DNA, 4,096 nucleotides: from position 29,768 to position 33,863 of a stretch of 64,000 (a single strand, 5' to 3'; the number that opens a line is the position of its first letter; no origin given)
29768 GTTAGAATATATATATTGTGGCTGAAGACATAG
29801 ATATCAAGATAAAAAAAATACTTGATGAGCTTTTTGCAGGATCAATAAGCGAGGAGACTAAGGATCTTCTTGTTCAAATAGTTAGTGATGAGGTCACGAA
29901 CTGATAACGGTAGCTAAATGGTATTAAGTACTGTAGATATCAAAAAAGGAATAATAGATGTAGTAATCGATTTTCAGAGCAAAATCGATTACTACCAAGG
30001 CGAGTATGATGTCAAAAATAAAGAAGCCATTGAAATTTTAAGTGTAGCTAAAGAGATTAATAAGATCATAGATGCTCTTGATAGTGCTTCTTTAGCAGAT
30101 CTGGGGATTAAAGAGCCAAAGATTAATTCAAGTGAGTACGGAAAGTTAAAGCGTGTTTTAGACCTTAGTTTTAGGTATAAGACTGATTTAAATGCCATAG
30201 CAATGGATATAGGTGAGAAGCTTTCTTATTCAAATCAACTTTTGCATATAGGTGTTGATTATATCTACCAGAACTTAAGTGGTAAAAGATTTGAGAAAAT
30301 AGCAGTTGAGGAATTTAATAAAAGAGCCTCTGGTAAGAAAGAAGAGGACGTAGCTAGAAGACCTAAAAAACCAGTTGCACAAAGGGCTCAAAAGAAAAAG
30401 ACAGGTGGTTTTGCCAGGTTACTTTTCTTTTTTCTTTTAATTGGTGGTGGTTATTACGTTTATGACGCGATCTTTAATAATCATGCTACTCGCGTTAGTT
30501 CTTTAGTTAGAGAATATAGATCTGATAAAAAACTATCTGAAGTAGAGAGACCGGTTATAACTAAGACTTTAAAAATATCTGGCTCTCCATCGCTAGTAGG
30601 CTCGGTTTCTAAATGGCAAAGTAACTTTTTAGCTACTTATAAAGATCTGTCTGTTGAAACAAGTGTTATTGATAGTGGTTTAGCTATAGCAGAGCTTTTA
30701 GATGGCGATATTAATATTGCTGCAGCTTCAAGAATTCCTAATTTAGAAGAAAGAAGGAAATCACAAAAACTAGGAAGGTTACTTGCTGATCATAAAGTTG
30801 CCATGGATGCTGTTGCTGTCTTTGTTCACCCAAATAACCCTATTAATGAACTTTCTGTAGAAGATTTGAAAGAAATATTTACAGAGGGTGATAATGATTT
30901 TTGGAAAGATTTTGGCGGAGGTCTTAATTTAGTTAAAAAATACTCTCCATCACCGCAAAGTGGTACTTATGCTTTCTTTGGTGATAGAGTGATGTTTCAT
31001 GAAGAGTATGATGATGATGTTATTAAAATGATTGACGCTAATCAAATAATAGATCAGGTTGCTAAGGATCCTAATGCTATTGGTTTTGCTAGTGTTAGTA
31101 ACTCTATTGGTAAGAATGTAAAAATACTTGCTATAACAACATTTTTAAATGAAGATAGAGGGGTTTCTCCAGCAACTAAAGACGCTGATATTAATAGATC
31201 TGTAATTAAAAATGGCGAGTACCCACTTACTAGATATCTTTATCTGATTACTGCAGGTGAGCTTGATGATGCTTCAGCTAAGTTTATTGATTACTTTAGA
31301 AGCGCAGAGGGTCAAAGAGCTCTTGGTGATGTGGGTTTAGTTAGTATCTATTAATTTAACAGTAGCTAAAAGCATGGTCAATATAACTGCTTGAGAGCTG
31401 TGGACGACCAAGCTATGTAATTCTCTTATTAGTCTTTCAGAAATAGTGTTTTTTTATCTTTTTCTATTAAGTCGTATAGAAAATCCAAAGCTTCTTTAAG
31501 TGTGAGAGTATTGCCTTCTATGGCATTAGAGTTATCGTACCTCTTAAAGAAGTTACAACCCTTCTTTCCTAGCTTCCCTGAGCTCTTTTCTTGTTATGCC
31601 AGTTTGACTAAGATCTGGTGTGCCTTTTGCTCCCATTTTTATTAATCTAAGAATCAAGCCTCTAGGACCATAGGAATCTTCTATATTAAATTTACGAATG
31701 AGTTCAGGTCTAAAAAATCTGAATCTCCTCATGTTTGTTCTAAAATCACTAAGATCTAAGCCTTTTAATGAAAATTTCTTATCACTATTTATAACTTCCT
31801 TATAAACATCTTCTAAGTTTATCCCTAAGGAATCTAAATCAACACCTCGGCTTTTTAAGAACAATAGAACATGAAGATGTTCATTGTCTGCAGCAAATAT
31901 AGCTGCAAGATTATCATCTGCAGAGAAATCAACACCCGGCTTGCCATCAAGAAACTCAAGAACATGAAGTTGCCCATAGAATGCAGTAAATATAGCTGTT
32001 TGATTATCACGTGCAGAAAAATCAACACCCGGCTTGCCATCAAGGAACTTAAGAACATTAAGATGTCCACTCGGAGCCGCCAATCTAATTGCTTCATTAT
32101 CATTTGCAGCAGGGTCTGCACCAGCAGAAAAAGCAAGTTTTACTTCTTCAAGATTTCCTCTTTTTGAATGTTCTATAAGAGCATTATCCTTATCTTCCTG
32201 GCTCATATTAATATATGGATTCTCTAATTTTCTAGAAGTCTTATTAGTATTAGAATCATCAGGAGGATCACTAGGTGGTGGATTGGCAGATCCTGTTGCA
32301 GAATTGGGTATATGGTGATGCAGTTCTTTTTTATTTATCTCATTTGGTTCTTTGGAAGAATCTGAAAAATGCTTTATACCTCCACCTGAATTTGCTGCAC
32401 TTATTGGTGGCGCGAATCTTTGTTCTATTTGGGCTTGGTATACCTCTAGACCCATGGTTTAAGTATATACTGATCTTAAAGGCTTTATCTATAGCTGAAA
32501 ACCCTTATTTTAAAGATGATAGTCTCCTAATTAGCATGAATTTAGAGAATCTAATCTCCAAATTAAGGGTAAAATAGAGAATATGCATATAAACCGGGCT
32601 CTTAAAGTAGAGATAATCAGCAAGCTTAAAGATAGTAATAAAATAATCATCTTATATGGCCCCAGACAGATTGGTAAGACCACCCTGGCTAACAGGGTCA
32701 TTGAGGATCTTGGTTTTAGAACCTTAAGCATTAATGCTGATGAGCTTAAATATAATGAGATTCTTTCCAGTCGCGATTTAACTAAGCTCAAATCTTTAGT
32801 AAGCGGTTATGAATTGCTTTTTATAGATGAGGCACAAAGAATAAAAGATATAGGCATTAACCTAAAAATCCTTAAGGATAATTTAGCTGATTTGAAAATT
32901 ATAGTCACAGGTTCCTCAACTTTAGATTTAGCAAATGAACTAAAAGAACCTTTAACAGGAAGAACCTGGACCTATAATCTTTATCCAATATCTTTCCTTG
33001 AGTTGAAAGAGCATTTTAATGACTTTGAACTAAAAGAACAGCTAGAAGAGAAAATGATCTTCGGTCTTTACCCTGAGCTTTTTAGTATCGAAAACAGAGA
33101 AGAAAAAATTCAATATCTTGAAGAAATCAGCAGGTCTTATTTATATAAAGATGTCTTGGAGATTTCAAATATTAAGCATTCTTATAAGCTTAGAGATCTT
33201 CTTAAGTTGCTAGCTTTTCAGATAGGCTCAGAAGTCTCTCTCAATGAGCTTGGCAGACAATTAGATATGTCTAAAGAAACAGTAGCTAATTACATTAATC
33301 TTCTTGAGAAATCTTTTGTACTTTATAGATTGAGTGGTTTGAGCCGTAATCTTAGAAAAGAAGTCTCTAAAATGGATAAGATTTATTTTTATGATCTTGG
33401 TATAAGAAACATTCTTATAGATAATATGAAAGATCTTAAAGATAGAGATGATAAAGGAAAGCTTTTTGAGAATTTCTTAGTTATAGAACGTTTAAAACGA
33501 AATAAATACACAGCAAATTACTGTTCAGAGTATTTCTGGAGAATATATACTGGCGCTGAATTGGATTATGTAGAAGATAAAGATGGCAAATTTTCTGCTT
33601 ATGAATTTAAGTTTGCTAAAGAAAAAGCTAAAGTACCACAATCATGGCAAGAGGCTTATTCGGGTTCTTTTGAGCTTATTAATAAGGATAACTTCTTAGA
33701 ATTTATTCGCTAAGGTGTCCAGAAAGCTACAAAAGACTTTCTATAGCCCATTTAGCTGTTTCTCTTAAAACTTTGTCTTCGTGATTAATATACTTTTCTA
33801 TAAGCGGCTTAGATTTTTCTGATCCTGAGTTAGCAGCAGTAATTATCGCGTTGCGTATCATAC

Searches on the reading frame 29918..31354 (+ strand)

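Call 30: search_protein_families(library=ncbifam, proteins=[window:29918-31354:+], max_evalue=0.00001)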
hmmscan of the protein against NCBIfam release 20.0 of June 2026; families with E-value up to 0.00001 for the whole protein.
window:29918-31354:+ (478 aa): 1 family
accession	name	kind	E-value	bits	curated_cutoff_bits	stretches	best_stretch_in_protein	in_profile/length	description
TIGR02136.1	ptsS_2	subfamily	1.2e-42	146.1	206.6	1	215-475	38-293/295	phosphate ABC transporter substrate-binding protein PstS family protein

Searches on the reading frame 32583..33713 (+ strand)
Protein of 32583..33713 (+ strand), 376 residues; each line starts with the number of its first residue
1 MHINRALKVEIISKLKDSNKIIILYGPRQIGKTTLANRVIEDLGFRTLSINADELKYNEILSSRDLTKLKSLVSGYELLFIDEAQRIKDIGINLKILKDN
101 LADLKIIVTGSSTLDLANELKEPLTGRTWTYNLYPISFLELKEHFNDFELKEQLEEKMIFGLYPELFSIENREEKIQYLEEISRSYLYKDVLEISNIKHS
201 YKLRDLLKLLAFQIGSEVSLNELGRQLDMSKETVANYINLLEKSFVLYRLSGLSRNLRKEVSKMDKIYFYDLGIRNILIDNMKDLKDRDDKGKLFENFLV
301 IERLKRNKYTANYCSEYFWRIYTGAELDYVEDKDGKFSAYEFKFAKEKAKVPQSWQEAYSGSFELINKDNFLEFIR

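Call 30: search_protein_families(library=ncbifam, proteins=[window:32583-33713:+], max_evalue=0.00001)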
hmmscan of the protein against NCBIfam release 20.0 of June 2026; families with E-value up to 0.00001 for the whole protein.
window:32583-33713:+ (376 aa): 2 families
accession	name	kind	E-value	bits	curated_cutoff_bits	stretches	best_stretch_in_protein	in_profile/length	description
TIGR00635.1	ruvB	equivalog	1.5e-06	27.5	299.05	1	15-90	26-96/305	Holliday junction branch migration DNA helicase RuvB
NF000868.0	PRK00080.1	equivalog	7.7e-06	25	282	0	14-89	46-116/330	Holliday junction branch migration DNA helicase RuvB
